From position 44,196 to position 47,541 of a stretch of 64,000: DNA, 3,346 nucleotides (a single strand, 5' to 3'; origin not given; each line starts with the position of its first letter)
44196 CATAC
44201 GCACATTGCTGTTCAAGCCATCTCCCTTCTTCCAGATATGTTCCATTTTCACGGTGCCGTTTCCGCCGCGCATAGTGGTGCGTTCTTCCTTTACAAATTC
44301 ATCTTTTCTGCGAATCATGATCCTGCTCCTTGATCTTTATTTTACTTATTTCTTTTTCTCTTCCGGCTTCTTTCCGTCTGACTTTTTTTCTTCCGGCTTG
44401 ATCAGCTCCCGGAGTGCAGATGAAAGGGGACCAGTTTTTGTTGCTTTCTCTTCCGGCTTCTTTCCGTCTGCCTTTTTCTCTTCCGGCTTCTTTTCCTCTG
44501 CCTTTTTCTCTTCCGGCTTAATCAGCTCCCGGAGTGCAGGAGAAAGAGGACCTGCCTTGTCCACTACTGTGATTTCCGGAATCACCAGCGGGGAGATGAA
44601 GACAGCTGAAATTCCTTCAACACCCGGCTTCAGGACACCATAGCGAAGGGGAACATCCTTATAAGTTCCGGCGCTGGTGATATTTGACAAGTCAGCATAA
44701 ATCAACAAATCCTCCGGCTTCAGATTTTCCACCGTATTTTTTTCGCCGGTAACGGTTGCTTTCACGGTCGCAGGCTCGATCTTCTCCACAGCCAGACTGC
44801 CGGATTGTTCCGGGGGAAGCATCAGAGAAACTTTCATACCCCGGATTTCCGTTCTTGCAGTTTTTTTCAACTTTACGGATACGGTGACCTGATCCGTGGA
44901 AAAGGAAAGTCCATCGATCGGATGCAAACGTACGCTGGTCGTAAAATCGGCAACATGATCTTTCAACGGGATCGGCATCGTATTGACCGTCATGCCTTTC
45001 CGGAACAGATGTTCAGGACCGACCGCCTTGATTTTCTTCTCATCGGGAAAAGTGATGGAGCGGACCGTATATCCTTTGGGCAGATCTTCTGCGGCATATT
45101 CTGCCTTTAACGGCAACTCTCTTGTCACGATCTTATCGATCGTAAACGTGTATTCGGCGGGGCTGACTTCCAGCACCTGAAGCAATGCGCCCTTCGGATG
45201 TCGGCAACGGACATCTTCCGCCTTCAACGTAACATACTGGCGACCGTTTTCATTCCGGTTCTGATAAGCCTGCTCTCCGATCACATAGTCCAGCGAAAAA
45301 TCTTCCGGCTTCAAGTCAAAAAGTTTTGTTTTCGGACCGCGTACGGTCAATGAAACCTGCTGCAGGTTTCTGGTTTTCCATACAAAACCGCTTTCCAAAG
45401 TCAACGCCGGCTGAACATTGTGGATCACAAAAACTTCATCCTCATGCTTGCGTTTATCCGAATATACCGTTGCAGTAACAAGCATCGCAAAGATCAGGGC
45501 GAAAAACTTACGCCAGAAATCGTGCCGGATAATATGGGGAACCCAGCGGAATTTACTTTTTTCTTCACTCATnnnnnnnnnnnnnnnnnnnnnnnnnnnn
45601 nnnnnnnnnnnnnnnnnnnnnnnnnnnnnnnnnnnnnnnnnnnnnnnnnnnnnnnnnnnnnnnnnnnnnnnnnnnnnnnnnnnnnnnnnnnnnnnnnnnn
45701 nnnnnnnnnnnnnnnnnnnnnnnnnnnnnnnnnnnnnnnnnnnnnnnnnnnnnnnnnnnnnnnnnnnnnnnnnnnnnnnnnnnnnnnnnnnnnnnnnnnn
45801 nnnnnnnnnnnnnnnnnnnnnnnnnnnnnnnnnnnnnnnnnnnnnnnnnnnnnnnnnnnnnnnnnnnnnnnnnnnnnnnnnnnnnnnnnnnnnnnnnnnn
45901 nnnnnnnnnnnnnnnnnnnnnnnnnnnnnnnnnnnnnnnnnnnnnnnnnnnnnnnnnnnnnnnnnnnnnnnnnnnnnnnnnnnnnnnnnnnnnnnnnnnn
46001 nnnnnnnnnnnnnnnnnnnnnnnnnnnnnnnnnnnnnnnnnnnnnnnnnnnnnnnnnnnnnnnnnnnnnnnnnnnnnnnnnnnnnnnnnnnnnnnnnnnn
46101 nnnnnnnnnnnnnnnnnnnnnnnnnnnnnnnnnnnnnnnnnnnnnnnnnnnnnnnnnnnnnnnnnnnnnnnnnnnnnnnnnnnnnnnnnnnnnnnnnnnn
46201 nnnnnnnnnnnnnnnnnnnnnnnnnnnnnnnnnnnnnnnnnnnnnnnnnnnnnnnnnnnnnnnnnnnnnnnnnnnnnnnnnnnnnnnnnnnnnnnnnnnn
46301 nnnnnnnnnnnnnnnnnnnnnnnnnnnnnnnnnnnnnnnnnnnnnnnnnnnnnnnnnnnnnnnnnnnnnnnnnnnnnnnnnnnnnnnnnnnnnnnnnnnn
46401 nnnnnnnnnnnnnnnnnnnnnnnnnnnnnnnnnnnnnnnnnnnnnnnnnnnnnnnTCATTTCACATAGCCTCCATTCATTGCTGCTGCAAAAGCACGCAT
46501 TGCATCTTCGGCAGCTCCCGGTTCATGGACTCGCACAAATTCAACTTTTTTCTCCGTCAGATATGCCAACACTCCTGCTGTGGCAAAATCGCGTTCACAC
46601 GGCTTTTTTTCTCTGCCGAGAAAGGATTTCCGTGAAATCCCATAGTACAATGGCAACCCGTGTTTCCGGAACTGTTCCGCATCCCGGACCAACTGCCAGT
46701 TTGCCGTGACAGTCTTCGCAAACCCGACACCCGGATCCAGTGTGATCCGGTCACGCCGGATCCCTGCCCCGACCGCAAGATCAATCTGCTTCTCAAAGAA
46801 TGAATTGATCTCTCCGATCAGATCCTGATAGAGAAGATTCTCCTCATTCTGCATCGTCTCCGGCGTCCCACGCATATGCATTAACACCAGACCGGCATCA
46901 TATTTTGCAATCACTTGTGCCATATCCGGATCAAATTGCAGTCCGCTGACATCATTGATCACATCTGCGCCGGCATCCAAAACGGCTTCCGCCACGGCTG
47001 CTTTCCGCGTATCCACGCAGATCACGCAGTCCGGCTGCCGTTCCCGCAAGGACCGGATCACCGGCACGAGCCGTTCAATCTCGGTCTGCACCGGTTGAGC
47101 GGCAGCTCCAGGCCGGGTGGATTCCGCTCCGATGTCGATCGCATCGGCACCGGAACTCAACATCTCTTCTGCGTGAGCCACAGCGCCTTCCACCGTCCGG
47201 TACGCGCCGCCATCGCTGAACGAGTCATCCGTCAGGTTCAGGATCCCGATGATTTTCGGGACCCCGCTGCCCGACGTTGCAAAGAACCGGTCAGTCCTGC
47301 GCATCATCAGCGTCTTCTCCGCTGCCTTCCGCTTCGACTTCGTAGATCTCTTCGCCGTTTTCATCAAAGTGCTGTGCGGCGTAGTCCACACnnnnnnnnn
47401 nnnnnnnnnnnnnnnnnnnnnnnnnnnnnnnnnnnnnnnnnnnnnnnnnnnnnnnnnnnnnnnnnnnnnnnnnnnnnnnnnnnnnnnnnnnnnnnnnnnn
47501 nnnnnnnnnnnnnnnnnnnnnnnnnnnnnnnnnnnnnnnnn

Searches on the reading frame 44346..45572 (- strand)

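Call 55: search_protein_families(library=pfam, proteins=[window:44346-45572:-], max_evalue=0.00001)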
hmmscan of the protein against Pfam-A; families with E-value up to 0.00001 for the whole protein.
window:44346-45572:- (408 aa): 1 family
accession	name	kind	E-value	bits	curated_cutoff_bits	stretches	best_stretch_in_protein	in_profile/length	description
PF07949.17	YbbR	-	7.1e-11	42.7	22.3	0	259-319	15-69/81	YbbR-like protein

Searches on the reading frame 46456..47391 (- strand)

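Call 56: search_protein_families(library=pfam, proteins=[window:46456-47391:-], max_evalue=0.00001)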
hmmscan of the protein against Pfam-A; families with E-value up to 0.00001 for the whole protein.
window:46456-47391:- (311 aa): 1 family
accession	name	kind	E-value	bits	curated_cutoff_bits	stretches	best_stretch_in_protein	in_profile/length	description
PF00809.28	Pterin_bind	-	1.7e-78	264.1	25.5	1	48-289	1-244/244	Pterin binding enzyme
